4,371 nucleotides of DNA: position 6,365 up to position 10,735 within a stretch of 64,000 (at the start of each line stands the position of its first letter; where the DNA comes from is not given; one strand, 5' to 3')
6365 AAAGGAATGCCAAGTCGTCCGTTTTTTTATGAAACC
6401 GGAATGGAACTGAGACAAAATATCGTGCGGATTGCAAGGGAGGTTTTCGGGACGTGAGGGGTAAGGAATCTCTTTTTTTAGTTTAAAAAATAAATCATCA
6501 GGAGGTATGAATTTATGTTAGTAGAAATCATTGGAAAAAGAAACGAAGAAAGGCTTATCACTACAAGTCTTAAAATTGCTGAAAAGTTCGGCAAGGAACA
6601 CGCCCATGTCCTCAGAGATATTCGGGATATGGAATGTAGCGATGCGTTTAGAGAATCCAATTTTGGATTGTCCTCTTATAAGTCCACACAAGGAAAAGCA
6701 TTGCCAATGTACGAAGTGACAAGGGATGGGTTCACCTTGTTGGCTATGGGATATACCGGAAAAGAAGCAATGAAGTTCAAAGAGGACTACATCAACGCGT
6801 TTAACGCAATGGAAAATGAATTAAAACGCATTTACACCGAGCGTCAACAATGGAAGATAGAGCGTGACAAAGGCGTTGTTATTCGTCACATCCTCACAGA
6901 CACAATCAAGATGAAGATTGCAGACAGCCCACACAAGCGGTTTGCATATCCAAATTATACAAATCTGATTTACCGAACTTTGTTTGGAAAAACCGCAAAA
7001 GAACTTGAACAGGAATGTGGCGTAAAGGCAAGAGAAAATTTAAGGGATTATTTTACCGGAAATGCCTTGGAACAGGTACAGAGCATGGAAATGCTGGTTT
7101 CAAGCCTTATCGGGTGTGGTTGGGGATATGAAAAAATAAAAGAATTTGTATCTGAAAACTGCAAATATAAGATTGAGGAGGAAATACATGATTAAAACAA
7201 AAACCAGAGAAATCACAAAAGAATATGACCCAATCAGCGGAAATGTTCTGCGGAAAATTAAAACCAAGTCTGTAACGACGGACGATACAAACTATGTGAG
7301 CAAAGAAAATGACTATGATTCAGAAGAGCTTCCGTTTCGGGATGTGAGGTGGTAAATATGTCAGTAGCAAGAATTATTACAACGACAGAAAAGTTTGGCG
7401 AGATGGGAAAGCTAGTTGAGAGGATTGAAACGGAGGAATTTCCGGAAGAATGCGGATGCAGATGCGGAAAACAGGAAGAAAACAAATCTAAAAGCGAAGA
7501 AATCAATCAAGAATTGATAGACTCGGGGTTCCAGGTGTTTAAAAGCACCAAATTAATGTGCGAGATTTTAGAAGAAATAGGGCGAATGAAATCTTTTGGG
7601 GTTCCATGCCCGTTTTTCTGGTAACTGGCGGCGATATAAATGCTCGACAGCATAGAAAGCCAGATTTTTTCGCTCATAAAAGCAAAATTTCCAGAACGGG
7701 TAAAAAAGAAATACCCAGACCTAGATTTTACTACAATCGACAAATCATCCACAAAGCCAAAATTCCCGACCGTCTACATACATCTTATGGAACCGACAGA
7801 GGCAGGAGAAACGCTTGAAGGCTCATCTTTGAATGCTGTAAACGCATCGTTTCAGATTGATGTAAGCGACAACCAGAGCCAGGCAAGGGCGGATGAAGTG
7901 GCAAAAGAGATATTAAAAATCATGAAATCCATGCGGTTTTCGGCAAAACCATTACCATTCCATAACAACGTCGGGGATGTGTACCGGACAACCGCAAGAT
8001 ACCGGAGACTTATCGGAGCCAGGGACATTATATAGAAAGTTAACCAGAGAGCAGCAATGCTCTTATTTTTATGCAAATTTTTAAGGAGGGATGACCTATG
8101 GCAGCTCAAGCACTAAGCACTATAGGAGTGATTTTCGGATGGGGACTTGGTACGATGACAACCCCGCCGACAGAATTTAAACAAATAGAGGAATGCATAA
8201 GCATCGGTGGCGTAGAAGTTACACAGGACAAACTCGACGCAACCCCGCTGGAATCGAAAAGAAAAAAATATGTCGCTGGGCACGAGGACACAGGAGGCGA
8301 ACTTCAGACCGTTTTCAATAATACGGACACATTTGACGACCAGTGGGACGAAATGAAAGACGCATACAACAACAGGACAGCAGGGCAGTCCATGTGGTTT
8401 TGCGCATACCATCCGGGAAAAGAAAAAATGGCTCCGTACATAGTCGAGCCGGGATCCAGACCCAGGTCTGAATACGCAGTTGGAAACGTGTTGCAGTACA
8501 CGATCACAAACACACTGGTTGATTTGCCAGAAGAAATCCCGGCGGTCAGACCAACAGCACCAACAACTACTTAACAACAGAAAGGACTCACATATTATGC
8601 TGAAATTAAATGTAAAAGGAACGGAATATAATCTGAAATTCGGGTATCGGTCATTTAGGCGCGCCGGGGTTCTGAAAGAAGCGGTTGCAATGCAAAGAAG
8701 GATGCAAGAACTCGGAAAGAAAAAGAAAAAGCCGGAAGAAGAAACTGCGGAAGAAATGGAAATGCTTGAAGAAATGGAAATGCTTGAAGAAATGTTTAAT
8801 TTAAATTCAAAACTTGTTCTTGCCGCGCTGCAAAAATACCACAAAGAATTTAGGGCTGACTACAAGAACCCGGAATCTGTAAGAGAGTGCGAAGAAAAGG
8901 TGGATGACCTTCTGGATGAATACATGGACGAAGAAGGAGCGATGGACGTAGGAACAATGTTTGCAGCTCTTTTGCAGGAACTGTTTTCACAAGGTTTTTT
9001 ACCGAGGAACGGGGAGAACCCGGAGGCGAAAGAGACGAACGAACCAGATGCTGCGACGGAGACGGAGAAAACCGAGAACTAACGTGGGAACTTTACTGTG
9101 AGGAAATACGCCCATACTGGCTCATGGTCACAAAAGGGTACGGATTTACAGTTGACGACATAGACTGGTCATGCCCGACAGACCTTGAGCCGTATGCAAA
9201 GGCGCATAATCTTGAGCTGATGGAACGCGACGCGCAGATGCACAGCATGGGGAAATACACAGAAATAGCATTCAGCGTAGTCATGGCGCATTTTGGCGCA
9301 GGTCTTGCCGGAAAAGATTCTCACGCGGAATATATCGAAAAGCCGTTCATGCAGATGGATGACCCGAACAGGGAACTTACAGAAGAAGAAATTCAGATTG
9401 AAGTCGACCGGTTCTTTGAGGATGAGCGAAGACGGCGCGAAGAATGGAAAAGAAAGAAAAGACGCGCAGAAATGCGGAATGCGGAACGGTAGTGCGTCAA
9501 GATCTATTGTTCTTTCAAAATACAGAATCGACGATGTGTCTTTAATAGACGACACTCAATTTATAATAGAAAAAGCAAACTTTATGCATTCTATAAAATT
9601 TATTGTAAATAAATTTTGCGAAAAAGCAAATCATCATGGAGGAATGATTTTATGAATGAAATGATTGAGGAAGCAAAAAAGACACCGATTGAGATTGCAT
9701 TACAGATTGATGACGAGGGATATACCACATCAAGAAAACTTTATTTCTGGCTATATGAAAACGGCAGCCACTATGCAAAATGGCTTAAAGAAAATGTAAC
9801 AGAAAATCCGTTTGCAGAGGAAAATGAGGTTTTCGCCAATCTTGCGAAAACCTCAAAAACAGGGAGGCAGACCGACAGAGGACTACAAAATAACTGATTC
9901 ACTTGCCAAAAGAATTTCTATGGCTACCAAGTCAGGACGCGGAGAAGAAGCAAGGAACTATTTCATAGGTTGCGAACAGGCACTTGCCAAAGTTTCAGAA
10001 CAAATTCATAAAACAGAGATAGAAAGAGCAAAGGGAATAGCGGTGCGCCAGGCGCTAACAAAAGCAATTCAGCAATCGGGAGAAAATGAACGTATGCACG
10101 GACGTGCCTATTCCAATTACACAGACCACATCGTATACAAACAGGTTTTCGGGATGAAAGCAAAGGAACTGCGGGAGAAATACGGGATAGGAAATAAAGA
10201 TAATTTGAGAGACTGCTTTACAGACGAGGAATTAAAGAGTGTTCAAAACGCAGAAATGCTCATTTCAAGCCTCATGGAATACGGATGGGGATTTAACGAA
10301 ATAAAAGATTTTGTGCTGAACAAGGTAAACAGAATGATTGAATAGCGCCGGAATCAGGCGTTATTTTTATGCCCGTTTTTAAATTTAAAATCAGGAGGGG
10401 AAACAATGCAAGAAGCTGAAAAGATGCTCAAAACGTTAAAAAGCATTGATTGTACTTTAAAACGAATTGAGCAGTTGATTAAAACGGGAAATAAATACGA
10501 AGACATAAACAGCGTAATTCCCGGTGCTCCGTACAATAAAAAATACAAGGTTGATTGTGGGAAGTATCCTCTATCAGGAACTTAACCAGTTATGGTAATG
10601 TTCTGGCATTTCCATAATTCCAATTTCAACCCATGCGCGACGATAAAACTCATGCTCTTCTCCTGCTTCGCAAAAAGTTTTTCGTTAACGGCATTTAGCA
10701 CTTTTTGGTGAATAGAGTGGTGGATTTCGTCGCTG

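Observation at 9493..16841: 7.3 kb self-regulated accessory island wedged between the tail chaperone and the tape measure gene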

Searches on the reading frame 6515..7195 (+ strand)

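Call 52: search_protein_families(library=pfam, proteins=[window:6515-7195:+], max_evalue=1)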
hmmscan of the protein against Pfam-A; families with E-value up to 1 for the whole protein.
window:6515-7195:+ (226 aa): 1 family
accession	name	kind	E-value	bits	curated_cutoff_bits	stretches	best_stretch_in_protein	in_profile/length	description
PF09669.15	Phage_pRha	-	3.7e-33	114.4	29.9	1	16-101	1-91/91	Phage regulatory protein Rha (Phage_pRha)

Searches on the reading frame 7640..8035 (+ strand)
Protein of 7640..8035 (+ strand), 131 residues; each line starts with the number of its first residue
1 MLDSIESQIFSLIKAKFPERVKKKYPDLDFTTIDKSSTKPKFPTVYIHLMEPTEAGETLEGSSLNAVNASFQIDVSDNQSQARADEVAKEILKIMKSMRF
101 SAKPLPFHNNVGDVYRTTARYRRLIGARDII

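Call 6: search_protein_families(library=pfam, proteins=[window:7640-8035:+], max_evalue=0.01)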
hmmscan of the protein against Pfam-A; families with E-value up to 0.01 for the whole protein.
window:7640-8035:+ (131 aa): 1 family
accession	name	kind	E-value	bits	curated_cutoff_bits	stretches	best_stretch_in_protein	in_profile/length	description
PF11367.14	Tail_completion_gp17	-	0.0096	16.5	24.5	0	34-106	24-90/124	Tail completion protein gp17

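Call 8: search_protein_families(library=phrogs, proteins=[window:7640-8035:+], max_evalue=0.01)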
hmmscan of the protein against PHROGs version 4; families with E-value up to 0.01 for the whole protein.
window:7640-8035:+ (131 aa): 2 families
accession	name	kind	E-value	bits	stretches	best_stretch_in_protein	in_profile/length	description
phrog_78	-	connector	0.00097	20.5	1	5-125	4-117/122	tail terminator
phrog_19972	-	unknown function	0.0086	17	1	45-104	57-118/158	-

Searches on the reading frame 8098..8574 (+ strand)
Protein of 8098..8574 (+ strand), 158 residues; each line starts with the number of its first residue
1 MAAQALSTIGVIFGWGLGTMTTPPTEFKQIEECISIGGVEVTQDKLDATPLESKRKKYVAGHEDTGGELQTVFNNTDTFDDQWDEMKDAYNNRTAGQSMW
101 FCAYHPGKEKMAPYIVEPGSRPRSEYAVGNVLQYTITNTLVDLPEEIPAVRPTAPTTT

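Call 5: search_protein_families(library=pfam, proteins=[window:8098-8574:+], max_evalue=0.01)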
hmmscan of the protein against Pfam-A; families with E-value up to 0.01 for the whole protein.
window:8098-8574:+ (158 aa): 0 families

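Call 7: search_protein_families(library=phrogs, proteins=[window:8098-8574:+], max_evalue=0.01)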
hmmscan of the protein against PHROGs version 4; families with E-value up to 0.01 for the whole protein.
window:8098-8574:+ (158 aa): 1 family
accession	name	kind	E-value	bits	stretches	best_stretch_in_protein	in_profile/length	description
phrog_158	-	tail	1.1e-06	29.3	1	1-152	12-164/376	major tail protein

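Call 13: find_related_loci(query=window:8098-8574:+, collection=viral_contigs, flank=10000)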
Query window:8098-8574:+ (158 aa) in viral_contigs; peptide patterns used: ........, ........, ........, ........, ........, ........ (x = any residue, [..] = any of these).
11 stretches matched a pattern; 7 encode a relative of the query (tblastn E <= 1e-3); 6 distinct loci.
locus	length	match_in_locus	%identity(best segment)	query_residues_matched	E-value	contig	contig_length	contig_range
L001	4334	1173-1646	100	1-158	7e-109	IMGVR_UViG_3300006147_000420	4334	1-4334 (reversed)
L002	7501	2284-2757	78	1-158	2e-84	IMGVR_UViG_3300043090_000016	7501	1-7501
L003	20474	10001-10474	79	1-158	1e-84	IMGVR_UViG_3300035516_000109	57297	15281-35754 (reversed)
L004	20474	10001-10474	78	1-158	2e-84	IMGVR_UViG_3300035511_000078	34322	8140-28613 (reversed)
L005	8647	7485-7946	79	1-154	1e-81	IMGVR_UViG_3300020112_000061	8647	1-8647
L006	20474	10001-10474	79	1-158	1e-84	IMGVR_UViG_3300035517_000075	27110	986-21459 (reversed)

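Call 26: find_related_loci(query=A2, collection=genome_contigs, flank=10000)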
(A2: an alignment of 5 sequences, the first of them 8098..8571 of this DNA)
Query A2 (158 aa) in genome_contigs; peptide patterns used: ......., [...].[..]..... (x = any residue, [..] = any of these).
37 stretches matched a pattern; 5 encode a relative of the query (tblastn E <= 1e-3); 5 distinct loci.
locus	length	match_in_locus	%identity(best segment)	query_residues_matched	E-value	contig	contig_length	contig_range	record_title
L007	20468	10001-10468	80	1-156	6e-86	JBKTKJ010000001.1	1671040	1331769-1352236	MAG: Eubacterium sp. isolate 19-2_29 NODE_1_length_1671040_cov_18.523583, whole genome shotgun sequence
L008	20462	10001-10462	75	1-154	3e-82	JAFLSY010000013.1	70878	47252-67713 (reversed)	MAG: Lachnospiraceae bacterium isolate HAN039 Seq13, whole genome shotgun sequence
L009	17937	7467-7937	76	1-157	2e-81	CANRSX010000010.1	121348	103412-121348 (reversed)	MAG TPA_asm: uncultured Roseburia sp. isolate SRR15510239_bin.50_metawrap_v1.3_MAG genome assembly, contig: NODE.103_len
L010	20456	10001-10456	76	1-152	4e-79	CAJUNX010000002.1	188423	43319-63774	MAG TPA_asm: uncultured Roseburia sp. isolate MGBC161823 genome assembly, contig: MGBC161823.2, whole genome shotgun seq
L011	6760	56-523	74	1-156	3e-78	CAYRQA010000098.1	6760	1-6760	MAG TPA_asm: uncultured Lachnospiraceae bacterium isolate SRP350583_co1_125 genome assembly, contig: NODE_17928_length_6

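Call 28: find_encoding_contigs(protein=window:8098-8574:+, flank=10000, max_places=10)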
Protein window:8098-8574:+ (158 aa): 14 contigs read that carry it; 5 places shown.
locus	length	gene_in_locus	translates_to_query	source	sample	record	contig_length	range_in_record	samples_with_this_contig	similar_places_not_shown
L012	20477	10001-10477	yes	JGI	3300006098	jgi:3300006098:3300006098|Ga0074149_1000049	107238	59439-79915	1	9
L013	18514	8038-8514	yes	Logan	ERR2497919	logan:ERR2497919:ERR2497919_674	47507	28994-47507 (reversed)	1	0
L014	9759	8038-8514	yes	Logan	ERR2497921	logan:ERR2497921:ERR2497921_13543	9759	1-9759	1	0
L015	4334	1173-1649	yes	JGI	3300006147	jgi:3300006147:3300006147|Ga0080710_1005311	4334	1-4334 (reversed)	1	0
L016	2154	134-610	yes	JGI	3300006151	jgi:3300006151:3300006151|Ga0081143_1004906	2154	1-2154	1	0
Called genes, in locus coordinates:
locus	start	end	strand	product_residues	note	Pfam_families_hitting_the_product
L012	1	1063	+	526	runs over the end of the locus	PF05133:SPP1_portal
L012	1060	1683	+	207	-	PF04233:Phage_Mu_F (weak)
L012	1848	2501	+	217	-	-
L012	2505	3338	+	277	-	PF25209:Phage_capsid_4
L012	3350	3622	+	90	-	-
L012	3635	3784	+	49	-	-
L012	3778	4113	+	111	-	-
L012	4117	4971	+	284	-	-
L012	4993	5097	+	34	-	-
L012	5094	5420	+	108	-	-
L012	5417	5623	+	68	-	PF16945:Phage_r1t_holin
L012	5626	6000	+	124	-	-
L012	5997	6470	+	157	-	-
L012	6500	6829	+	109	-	-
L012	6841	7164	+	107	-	-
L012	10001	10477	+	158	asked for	-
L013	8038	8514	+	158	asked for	-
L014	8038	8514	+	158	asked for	-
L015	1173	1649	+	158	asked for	-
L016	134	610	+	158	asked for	-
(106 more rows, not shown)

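Call 73: search_dna_similar(query=window:8098-8571:+, collection=phages, mode=protein, max_rows=15)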
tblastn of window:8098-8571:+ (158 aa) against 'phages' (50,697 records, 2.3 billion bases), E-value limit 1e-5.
Records with a match: 3; places in all: 3; records where one place covers at least 80% of the query: 1.
Best place of each record, by identity: <60% 3.
By first word of the organism name: Bacteriophage 2; Dulem 1.
By host as written in the record: - 2; Propithecus coquereli 1.
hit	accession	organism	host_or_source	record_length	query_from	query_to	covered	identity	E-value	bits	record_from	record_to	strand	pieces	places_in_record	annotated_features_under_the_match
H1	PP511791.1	Dulem virus 39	Propithecus coquereli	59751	5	140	86%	30.4%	8e-15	76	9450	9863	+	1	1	hypothetical protein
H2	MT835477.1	Bacteriophage sp.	human fecal samples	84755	6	121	73%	33.9%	5e-13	71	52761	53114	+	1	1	record has no annotation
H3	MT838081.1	Bacteriophage sp.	human fecal samples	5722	6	106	64%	36.1%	1e-9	61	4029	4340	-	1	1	record has no annotation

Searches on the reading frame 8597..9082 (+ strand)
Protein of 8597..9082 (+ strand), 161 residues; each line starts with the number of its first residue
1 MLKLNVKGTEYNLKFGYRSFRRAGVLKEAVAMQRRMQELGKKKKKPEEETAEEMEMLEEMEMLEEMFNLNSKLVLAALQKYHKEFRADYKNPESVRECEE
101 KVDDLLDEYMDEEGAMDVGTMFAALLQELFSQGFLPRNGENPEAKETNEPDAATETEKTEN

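Call 5: search_protein_families(library=pfam, proteins=[window:8597-9082:+], max_evalue=0.01)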
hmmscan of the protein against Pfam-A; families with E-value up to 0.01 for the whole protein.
window:8597-9082:+ (161 aa): 1 family
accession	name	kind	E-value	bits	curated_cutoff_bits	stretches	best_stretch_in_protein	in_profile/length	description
PF12363.14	Phage_TAC_12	-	0.0034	18.3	26.2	0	3-22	1-20/111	Phage tail assembly chaperone protein, TAC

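Call 7: search_protein_families(library=phrogs, proteins=[window:8597-9082:+], max_evalue=0.01)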
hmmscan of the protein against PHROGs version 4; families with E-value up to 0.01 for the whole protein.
window:8597-9082:+ (161 aa): 1 family
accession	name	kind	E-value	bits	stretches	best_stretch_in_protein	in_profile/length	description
phrog_183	-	tail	0.00023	21.7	1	99-160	86-145/305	tail chaperone protein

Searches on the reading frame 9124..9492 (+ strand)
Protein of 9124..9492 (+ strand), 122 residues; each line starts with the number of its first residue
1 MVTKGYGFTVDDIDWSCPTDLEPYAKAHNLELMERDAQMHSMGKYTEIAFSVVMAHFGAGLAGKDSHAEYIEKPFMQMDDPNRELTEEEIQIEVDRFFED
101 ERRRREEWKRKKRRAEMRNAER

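Call 5: search_protein_families(library=pfam, proteins=[window:9124-9492:+], max_evalue=0.01)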
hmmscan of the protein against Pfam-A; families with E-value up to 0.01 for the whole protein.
window:9124-9492:+ (122 aa): 0 families

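Call 7: search_protein_families(library=phrogs, proteins=[window:9124-9492:+], max_evalue=0.01)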
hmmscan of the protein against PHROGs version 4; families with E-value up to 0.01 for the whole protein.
window:9124-9492:+ (122 aa): 0 families

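Call 30: find_related_loci(query=window:9124-9489:+, collection=viral_contigs, flank=10000)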
Query window:9124-9489:+ (122 aa) in viral_contigs; peptide patterns used: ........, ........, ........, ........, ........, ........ (x = any residue, [..] = any of these).
26 stretches matched a pattern; 2 encode a relative of the query (tblastn E <= 1e-3); 2 distinct loci.
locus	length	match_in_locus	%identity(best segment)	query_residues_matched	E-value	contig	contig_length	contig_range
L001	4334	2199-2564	100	1-122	1e-82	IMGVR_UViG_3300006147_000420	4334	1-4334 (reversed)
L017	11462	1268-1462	38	1-77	7e-14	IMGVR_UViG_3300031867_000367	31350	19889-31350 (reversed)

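Call 87: find_related_loci(query=A8, collection=metagenome_contigs, flank=10000)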
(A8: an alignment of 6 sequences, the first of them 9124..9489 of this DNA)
Query A8 (122 aa) in metagenome_contigs; peptide patterns used: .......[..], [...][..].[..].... (x = any residue, [..] = any of these).
142 stretches matched a pattern; 44 encode a relative of the query (tblastn E <= 1e-3); 44 distinct loci.
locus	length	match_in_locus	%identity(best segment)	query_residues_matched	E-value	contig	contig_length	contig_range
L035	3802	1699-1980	95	1-94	1e-58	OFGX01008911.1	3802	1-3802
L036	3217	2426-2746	57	1-108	2e-38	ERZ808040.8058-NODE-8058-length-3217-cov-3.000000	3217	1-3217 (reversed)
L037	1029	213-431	58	1-77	3e-25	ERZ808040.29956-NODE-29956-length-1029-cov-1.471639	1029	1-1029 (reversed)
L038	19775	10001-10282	47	1-97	1e-23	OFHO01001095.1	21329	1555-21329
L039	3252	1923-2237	46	1-98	1e-22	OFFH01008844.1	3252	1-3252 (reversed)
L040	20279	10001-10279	41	1-95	1e-19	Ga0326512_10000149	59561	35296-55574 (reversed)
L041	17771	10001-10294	44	1-113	2e-19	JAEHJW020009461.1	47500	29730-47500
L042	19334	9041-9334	44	1-113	2e-19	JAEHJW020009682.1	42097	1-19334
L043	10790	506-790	43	1-99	2e-18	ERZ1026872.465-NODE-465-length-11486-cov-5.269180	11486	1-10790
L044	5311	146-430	41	1-99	2e-18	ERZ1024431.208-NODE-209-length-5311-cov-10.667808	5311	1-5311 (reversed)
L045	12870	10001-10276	39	1-98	5e-18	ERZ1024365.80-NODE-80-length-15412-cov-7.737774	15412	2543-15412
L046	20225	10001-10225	46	1-75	5e-16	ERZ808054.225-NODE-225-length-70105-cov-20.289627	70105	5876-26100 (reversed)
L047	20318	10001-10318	36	1-117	5e-13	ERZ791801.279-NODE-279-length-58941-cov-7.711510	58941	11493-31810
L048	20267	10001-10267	43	1-87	6e-13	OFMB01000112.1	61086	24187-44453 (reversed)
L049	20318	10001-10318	35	1-117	1e-12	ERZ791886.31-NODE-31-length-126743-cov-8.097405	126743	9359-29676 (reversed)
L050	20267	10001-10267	42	1-87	2e-12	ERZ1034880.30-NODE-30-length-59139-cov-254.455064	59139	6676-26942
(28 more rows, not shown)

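Call 91: search_protein_families(library=pfam, proteins=[L050:10356-11045:+, L048:12403-13284:+, L048:11111-12313:+], max_evalue=0.001)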
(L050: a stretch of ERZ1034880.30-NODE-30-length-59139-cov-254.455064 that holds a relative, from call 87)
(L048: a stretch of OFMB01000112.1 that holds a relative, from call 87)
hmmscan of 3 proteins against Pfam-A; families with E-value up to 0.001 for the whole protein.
L050:10356-11045:+ (229 aa): 1 family
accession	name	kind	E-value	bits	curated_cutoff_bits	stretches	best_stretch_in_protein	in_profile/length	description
PF25309.1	ELLD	-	1.7e-35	122.9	27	1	5-163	1-174/175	Endolysin-like domain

L048:12403-13284:+ (293 aa): 3 families
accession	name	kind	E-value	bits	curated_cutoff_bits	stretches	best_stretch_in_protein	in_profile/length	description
PF07453.19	NUMOD1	-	2.4e-11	44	22.8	1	173-205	2-34/37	NUMOD1 domain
PF22083.2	I-HmuI_NUMOD-like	-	1.1e-10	41.3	27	0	185-220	10-45/46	DNA endonuclease I-HmuI-like, NUMOD-like domain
PF01541.30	GIY-YIG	-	6e-09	36.5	22.6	1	4-88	2-78/78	GIY-YIG catalytic domain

L048:11111-12313:+ (400 aa): 1 family
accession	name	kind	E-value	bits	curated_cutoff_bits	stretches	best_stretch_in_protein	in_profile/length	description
PF10157.14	BORCS6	-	0.00054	20.5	35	0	234-314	8-88/101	BLOC-1-related complex sub-unit 6 C-terminal helix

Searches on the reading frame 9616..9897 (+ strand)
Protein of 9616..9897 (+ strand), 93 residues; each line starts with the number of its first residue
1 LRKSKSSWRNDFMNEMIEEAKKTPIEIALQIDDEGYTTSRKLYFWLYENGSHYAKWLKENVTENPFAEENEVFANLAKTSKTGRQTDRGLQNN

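Call 5: search_protein_families(library=pfam, proteins=[window:9616-9897:+], max_evalue=0.01)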
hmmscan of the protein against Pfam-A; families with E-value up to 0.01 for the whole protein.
window:9616-9897:+ (93 aa): 1 family
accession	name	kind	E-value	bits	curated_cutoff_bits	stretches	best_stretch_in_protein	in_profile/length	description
PF08346.17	AntA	-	0.0012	19.8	27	1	39-85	3-48/68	AntA/AntB antirepressor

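Call 7: search_protein_families(library=phrogs, proteins=[window:9616-9897:+], max_evalue=0.01)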
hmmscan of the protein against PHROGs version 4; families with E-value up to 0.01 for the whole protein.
window:9616-9897:+ (93 aa): 0 families

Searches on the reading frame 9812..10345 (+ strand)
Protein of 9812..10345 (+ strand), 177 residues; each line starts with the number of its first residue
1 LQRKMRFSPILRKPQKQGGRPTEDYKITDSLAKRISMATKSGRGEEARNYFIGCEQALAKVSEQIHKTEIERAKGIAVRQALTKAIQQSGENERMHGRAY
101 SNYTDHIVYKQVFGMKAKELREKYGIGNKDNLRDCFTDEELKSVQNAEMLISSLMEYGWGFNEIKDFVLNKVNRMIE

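Call 5: search_protein_families(library=pfam, proteins=[window:9812-10345:+], max_evalue=0.01)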
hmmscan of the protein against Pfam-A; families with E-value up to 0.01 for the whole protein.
window:9812-10345:+ (177 aa): 1 family
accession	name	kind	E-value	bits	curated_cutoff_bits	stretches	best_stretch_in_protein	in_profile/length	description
PF08346.17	AntA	-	0.00037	21.5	27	1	9-40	37-67/68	AntA/AntB antirepressor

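Call 7: search_protein_families(library=phrogs, proteins=[window:9812-10345:+], max_evalue=0.01)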
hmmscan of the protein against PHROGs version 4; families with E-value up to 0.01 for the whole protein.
window:9812-10345:+ (177 aa): 6 families
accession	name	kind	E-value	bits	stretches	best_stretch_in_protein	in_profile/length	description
phrog_2657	-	transcription regulation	7.9e-30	104.9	1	56-174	112-225/243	transcriptional regulator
phrog_5817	-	transcription regulation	8.5e-10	40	1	12-102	66-153/210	anti-repressor Ant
phrog_14211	-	transcription regulation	7.2e-08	33.3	1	15-67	88-140/234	anti-repressor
phrog_377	-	transcription regulation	0.00027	21.8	1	15-66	64-117/213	anti-repressor Ant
phrog_63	-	transcription regulation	0.00027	21.4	1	16-80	178-243/431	anti-repressor Ant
phrog_373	-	transcription regulation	0.0026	18.1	0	16-132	146-291/373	anti-repressor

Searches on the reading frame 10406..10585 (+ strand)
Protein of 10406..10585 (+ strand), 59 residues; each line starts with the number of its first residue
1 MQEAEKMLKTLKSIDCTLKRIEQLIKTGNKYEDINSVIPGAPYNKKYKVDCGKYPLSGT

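Call 5: search_protein_families(library=pfam, proteins=[window:10406-10585:+], max_evalue=0.01)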
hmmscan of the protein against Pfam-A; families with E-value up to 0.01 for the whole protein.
window:10406-10585:+ (59 aa): 0 families

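Call 7: search_protein_families(library=phrogs, proteins=[window:10406-10585:+], max_evalue=0.01)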
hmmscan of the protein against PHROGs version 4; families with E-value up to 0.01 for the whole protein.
window:10406-10585:+ (59 aa): 0 families

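Call 50: search_protein_families(library=padloc, proteins=[window:10406-10585:+], max_evalue=0.01)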
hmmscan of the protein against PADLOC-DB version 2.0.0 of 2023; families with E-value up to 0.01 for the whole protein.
window:10406-10585:+ (59 aa): 0 families
